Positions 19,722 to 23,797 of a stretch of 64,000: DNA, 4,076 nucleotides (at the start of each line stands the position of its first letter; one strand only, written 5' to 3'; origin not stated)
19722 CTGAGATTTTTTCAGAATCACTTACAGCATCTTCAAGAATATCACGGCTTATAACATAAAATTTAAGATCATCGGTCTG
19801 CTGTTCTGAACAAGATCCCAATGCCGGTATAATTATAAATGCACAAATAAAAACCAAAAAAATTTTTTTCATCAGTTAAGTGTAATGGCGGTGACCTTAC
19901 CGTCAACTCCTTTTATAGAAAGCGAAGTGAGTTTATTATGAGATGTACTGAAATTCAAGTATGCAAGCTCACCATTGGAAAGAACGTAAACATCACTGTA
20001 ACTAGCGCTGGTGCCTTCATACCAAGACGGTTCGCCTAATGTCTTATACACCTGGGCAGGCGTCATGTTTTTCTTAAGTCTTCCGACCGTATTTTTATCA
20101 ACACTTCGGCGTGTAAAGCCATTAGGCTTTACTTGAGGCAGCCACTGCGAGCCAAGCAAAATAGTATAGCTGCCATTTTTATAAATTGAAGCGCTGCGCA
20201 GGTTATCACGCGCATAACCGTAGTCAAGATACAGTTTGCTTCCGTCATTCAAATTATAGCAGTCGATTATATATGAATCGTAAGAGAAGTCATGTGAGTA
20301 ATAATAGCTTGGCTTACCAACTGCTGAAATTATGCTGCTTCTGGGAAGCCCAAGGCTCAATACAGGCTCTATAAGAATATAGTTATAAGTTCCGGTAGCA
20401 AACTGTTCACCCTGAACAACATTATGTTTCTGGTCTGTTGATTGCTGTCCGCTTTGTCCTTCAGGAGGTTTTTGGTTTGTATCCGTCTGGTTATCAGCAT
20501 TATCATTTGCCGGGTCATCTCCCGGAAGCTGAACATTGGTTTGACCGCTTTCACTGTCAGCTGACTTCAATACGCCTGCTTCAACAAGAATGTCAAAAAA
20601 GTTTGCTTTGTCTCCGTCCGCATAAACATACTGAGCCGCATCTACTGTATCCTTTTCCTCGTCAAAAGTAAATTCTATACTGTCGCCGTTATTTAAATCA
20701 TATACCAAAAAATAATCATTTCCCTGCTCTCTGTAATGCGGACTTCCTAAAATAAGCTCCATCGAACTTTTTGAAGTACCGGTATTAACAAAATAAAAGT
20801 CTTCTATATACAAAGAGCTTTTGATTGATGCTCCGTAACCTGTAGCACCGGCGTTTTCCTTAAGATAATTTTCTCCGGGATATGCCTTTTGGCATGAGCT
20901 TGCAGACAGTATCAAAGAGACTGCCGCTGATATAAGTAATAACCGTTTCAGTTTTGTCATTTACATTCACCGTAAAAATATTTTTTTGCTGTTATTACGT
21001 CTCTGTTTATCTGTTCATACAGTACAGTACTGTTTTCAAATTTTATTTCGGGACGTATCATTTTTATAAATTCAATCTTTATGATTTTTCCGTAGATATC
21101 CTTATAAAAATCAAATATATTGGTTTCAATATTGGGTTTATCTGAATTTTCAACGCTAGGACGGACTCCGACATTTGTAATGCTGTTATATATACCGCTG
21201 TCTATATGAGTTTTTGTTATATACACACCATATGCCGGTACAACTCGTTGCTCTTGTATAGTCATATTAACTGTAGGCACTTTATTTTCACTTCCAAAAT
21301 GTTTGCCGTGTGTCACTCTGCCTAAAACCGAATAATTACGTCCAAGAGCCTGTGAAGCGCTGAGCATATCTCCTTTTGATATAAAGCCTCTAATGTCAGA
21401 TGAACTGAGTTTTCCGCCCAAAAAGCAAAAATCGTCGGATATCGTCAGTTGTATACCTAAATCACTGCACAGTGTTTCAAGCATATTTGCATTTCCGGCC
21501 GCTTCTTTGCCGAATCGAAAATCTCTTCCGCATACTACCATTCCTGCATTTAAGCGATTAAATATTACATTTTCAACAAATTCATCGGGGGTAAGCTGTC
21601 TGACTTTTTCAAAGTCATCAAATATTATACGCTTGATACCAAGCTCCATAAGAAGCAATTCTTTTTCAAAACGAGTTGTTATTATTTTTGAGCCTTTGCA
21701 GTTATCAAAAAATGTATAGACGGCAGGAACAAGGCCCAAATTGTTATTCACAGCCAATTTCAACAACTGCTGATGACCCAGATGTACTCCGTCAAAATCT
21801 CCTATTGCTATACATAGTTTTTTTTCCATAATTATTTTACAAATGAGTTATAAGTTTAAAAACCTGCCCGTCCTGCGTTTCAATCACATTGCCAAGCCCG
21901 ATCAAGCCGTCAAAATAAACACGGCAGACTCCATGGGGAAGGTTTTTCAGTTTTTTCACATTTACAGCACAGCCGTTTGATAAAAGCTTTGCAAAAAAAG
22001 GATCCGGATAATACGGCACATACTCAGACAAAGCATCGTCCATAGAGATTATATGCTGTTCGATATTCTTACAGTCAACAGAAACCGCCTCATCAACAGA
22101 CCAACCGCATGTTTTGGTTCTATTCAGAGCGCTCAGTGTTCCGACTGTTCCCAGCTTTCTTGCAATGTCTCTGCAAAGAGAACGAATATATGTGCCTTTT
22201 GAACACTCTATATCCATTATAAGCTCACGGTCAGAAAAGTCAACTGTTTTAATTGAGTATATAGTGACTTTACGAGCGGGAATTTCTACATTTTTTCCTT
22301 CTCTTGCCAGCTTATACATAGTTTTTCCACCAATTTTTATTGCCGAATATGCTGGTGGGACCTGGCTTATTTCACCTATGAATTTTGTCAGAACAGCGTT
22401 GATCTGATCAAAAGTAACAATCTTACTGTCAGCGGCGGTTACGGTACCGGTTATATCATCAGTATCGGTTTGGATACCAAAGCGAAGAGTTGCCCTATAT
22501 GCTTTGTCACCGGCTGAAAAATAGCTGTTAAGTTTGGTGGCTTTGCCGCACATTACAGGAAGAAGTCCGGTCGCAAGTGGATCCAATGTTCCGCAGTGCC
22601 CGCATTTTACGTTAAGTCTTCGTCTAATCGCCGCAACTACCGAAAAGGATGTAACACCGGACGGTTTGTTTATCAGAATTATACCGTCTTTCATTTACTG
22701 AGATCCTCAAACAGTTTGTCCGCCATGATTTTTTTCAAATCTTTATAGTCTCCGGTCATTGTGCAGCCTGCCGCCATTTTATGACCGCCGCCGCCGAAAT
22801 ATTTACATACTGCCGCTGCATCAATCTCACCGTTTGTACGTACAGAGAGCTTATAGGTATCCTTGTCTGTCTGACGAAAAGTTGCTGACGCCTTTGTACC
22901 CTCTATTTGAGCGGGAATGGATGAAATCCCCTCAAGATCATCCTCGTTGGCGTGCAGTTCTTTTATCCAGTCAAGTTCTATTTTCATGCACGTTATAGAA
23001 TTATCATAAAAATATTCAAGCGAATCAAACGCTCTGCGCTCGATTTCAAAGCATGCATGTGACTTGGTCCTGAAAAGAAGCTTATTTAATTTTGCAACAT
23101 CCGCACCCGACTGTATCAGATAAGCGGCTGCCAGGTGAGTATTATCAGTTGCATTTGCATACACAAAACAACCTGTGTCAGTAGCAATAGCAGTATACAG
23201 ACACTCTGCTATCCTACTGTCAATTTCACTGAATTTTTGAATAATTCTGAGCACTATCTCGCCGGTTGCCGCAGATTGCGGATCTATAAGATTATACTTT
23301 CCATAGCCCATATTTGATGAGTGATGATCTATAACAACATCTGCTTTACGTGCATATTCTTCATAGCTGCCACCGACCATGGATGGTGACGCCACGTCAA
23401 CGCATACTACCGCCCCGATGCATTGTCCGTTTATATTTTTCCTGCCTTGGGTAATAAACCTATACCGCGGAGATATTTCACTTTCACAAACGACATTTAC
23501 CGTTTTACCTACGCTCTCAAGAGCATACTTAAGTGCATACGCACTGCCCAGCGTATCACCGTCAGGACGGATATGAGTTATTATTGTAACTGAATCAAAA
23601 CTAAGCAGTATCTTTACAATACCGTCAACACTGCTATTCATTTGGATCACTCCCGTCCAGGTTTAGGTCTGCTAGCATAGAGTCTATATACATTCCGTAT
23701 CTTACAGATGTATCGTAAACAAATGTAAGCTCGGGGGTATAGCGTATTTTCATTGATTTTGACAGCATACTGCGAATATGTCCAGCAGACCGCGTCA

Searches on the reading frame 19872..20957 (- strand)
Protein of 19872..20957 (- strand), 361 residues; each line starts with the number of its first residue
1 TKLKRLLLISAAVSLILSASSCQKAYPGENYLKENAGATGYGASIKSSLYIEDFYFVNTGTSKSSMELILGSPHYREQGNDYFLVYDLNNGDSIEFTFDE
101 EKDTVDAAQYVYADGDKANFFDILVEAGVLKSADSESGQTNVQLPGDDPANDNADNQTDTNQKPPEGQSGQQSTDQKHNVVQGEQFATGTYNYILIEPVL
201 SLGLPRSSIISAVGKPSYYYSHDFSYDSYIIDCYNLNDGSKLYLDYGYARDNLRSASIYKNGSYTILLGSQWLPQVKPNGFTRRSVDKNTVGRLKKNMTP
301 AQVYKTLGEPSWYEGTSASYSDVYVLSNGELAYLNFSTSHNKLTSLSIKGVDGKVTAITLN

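Call 33: search_protein_families(library=pfam, max_evalue=0.00001, proteins=[window:19872-20957:-])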
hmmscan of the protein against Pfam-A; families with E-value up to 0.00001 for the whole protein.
window:19872-20957:- (361 aa): 1 family
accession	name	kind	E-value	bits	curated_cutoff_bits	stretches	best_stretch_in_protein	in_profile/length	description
PF04355.18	BamE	-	5.7e-08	32.9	23.2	0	286-326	4-43/71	Outer membrane protein assembly factor BamE domain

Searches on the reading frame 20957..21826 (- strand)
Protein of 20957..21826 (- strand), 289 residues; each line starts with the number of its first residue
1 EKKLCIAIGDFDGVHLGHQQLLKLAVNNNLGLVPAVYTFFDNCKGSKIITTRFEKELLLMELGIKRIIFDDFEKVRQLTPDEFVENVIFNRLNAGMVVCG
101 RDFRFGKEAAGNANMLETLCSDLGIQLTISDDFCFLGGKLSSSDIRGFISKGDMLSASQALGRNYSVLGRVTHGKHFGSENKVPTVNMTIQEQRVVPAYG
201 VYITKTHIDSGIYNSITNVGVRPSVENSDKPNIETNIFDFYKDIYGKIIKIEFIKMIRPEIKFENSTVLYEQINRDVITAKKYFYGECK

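Call 33: search_protein_families(library=pfam, max_evalue=0.00001, proteins=[window:20957-21826:-])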
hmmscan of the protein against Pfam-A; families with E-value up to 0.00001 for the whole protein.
window:20957-21826:- (289 aa): 2 families
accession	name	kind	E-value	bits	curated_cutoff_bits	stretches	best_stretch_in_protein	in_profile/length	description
PF01687.23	Flavokinase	-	4.6e-37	127.4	19.6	1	161-284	1-124/124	Riboflavin kinase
PF06574.18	FAD_syn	-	7.3e-29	101.1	27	1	3-143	7-157/158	FAD synthetase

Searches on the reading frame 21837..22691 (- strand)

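Call 33: search_protein_families(library=pfam, max_evalue=0.00001, proteins=[window:21837-22691:-])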
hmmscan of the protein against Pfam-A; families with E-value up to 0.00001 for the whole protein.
window:21837-22691:- (284 aa): 2 families
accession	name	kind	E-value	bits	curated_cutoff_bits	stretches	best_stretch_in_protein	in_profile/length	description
PF01509.24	TruB_N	-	2.7e-54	184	27.3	1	28-169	7-149/149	TruB family pseudouridylate synthase (N terminal domain)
PF16198.10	TruB_C_2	-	5.5e-06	26.9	29.3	0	170-217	1-46/66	tRNA pseudouridylate synthase B C-terminal domain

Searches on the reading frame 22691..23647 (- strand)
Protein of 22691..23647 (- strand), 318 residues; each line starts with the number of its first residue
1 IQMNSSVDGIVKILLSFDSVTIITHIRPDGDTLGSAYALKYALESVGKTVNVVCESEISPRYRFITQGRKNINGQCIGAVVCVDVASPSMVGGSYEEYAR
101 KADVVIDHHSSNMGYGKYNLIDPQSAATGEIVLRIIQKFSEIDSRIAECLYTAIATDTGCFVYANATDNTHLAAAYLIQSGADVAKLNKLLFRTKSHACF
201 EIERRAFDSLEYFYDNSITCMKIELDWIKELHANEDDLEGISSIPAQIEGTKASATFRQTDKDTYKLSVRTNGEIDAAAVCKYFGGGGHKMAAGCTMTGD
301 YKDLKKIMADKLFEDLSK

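Call 33: search_protein_families(library=pfam, max_evalue=0.00001, proteins=[window:22691-23647:-])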
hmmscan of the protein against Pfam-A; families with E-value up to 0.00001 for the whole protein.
window:22691-23647:- (318 aa): 2 families
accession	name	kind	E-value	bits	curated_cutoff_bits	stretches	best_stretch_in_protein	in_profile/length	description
PF01368.27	DHH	-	2.3e-17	63.9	28.1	1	20-154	2-125/125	DHH family, N-terminal domain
PF02272.25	DHHA1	-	9.4e-11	42.5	25.9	1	232-306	12-94/102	DHHA1 domain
